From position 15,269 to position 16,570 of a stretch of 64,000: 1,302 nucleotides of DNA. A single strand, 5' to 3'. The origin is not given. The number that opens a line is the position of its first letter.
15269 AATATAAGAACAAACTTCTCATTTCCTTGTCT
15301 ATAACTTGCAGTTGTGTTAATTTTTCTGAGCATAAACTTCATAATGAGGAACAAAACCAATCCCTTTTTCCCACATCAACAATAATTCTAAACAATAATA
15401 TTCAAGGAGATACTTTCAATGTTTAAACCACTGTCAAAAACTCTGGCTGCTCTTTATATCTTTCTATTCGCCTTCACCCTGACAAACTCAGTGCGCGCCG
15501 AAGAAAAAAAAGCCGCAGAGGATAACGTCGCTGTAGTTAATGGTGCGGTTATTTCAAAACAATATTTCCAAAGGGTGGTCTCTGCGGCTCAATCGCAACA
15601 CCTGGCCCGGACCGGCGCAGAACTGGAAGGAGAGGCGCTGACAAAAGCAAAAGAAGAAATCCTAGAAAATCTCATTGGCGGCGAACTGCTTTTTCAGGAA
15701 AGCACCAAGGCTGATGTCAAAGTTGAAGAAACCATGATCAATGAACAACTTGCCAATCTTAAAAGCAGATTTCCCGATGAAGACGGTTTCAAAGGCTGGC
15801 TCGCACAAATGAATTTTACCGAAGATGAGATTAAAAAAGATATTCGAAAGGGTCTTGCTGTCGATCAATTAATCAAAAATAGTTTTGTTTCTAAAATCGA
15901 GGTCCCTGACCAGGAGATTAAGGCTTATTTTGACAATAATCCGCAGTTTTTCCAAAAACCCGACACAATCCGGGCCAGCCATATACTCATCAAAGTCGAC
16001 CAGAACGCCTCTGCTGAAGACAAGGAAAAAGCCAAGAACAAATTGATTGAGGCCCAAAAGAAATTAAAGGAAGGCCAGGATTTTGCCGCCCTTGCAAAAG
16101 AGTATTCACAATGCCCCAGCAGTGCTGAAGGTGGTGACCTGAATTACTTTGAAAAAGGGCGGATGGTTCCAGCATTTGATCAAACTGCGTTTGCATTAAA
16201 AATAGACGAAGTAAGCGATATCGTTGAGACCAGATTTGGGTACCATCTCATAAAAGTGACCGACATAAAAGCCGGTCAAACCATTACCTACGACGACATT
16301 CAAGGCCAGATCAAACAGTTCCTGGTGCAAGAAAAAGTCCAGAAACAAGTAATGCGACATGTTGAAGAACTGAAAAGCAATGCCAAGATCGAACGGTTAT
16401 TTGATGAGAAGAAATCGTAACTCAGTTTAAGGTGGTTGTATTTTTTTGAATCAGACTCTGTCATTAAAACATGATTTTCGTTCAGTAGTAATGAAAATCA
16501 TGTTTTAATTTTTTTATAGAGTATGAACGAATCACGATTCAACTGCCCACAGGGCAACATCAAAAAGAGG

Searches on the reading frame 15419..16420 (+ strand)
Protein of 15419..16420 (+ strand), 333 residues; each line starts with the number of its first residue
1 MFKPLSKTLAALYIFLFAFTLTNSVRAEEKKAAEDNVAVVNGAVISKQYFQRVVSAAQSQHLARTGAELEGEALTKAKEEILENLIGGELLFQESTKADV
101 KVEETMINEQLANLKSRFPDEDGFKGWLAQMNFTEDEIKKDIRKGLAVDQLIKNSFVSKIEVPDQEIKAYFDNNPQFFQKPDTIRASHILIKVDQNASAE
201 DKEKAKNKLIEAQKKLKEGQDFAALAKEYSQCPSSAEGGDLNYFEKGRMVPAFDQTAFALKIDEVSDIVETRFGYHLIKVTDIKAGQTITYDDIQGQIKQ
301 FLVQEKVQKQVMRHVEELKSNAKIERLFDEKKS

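Call 41: search_protein_families(library=pfam, proteins=[window:15419-16420:+], max_evalue=0.00001)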
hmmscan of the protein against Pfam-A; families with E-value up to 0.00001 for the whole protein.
window:15419-16420:+ (333 aa): 6 families
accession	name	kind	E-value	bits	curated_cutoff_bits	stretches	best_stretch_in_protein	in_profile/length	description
PF13616.12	Rotamase_3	-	3.9e-30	105.2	22.5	1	179-283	11-115/116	PPIC-type PPIASE domain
PF00639.27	Rotamase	-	7.7e-30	104.2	21.7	1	188-282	1-97/97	PPIC-type PPIASE domain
PF13145.12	Rotamase_2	-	2.6e-19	70.7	27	1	162-294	1-119/121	PPIC-type PPIASE domain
PF13624.11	SurA_N_3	-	4e-16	59.7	27.2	1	7-151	15-161/162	SurA-like N-terminal domain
PF13623.11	SurA_N_2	-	2e-12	47.7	28.5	1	12-122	16-133/145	SurA-like N-terminal domain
PF09312.16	SurA_N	-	4.8e-06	27.2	30.8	1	37-150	5-116/118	SurA N-terminal domain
